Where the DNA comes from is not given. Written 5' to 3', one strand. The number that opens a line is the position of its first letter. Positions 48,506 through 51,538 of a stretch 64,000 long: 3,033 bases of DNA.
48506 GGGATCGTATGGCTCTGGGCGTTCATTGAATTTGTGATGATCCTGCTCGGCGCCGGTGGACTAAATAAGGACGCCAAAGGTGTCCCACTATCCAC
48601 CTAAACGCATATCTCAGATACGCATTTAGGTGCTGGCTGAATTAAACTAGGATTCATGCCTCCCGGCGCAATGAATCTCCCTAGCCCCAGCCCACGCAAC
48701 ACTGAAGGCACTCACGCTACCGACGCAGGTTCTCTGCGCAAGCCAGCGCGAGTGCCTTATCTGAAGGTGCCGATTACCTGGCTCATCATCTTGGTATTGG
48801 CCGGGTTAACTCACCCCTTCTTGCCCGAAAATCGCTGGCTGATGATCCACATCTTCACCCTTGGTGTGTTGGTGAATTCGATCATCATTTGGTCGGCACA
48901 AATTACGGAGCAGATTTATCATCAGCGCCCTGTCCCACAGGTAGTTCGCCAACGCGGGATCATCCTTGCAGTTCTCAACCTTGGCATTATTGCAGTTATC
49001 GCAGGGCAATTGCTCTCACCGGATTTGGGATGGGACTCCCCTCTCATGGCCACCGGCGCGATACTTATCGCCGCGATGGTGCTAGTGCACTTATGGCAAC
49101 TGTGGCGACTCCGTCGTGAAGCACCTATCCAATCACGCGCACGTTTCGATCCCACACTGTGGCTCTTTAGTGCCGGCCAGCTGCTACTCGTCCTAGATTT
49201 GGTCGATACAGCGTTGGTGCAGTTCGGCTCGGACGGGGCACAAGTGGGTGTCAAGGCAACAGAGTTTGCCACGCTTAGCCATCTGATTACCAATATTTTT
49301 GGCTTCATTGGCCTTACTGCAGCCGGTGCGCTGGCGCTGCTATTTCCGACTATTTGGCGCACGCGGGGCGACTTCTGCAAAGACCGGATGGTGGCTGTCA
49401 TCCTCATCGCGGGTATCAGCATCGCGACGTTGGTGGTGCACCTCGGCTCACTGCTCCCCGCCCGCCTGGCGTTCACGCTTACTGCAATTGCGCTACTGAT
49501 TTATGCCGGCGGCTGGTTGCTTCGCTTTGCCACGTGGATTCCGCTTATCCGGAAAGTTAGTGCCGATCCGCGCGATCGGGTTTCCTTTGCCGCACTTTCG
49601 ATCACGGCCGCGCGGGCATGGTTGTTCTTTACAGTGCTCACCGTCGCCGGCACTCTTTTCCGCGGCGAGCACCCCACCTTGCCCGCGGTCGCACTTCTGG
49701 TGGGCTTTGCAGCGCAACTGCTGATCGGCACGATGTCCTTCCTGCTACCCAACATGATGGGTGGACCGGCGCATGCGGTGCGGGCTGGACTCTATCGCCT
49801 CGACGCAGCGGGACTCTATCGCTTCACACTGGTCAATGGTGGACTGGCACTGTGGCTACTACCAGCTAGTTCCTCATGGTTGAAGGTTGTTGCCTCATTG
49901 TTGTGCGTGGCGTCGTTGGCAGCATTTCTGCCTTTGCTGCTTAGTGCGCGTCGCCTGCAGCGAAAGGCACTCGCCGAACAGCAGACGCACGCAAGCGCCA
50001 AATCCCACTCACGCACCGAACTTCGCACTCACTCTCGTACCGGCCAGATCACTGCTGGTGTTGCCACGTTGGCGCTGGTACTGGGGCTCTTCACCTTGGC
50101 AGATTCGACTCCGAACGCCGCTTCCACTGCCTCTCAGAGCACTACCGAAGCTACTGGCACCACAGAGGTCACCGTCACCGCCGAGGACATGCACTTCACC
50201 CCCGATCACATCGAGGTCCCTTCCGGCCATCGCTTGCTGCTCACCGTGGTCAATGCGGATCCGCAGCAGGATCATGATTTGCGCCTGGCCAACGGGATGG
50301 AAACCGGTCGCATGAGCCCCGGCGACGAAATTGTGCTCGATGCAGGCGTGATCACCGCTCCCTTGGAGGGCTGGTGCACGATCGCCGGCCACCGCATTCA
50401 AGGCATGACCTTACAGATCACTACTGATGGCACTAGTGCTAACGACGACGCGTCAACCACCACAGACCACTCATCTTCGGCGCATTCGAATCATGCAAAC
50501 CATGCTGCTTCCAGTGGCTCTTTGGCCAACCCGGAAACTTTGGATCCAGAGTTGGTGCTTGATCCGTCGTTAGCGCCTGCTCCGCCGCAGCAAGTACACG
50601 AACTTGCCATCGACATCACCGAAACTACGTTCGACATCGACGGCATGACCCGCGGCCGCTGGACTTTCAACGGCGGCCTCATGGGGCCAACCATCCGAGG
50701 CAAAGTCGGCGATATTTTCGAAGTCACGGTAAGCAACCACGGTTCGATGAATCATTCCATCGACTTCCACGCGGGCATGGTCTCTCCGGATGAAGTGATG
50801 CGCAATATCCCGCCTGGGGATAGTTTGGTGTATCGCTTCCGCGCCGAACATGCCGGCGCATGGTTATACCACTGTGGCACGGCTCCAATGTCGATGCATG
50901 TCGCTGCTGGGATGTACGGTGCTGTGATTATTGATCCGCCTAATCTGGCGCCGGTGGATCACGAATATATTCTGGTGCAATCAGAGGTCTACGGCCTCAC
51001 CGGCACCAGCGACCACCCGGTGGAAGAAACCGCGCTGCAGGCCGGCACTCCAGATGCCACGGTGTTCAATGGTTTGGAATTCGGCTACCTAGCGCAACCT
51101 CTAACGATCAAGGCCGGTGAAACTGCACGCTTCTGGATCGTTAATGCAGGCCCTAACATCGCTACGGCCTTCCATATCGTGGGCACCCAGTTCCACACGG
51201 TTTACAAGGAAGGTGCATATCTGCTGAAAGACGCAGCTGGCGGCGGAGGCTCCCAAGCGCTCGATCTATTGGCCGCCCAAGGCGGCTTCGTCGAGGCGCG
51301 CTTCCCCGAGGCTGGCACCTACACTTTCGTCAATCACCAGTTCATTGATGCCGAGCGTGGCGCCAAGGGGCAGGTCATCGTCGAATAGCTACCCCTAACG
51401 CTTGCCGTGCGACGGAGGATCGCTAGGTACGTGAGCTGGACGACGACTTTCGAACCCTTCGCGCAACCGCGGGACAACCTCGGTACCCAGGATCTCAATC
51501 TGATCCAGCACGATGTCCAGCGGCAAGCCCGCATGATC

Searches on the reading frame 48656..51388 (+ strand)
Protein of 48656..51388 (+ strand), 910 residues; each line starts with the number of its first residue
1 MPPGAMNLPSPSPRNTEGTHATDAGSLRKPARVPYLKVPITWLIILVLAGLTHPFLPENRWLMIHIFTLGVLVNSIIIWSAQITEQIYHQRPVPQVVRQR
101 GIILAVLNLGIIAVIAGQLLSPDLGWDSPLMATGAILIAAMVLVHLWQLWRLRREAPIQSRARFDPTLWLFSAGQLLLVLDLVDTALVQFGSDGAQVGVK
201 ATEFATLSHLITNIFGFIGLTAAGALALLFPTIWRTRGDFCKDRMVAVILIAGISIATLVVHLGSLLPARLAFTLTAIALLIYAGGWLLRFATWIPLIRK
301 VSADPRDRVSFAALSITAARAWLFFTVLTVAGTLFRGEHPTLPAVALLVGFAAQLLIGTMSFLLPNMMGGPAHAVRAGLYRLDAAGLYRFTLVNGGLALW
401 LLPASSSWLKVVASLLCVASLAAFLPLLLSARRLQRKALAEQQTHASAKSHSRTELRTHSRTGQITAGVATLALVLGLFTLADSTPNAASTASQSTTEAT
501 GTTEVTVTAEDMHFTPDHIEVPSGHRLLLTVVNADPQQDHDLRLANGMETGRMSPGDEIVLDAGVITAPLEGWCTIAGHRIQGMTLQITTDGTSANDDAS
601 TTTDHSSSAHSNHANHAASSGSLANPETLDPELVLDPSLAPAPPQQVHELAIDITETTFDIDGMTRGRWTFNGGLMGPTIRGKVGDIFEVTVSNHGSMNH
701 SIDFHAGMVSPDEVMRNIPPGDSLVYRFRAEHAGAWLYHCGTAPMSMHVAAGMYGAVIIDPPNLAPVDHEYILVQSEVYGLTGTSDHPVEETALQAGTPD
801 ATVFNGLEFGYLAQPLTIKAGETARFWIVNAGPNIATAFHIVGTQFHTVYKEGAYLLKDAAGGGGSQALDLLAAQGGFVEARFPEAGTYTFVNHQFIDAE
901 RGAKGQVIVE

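Call 11: find_encoding_contigs(protein=window:48656-51388:+, flank=10000, max_places=3)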
Protein window:48656-51388:+ (910 aa): 4 contigs read that carry it; 2 places shown.
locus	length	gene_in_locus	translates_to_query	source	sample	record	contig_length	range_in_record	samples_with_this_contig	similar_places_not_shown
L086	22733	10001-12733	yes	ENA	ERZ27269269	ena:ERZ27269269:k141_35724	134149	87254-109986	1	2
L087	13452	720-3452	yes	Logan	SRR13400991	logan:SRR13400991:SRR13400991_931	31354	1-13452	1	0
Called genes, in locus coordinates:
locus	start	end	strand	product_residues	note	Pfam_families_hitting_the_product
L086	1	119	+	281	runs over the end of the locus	PF13304:AAA_21 (faint), PF02463:SMC_N, PF00005:ABC_tran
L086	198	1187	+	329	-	PF03547:Mem_trans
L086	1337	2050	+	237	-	PF00501:AMP-binding (weak)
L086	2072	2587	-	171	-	PF00731:AIRC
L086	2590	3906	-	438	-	PF22660:RS_preATP-grasp-like, PF02222:ATP-grasp, PF17769:PurK_C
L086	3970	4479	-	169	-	-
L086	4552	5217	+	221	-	PF02545:Maf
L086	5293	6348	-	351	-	PF20668:DUF6815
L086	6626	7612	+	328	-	PF00581:Rhodanese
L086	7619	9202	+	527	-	PF00370:FGGY_N, PF02782:FGGY_C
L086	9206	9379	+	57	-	-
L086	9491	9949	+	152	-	PF05154:TM2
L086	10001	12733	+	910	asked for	PF13473:Cupredoxin_1, PF07732:Cu-oxidase_3, PF07731:Cu-oxidase_2 (weak)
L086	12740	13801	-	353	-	PF00296:Bac_luciferase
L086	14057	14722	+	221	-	-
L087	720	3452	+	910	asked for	PF13473:Cupredoxin_1, PF07732:Cu-oxidase_3, PF07731:Cu-oxidase_2 (weak)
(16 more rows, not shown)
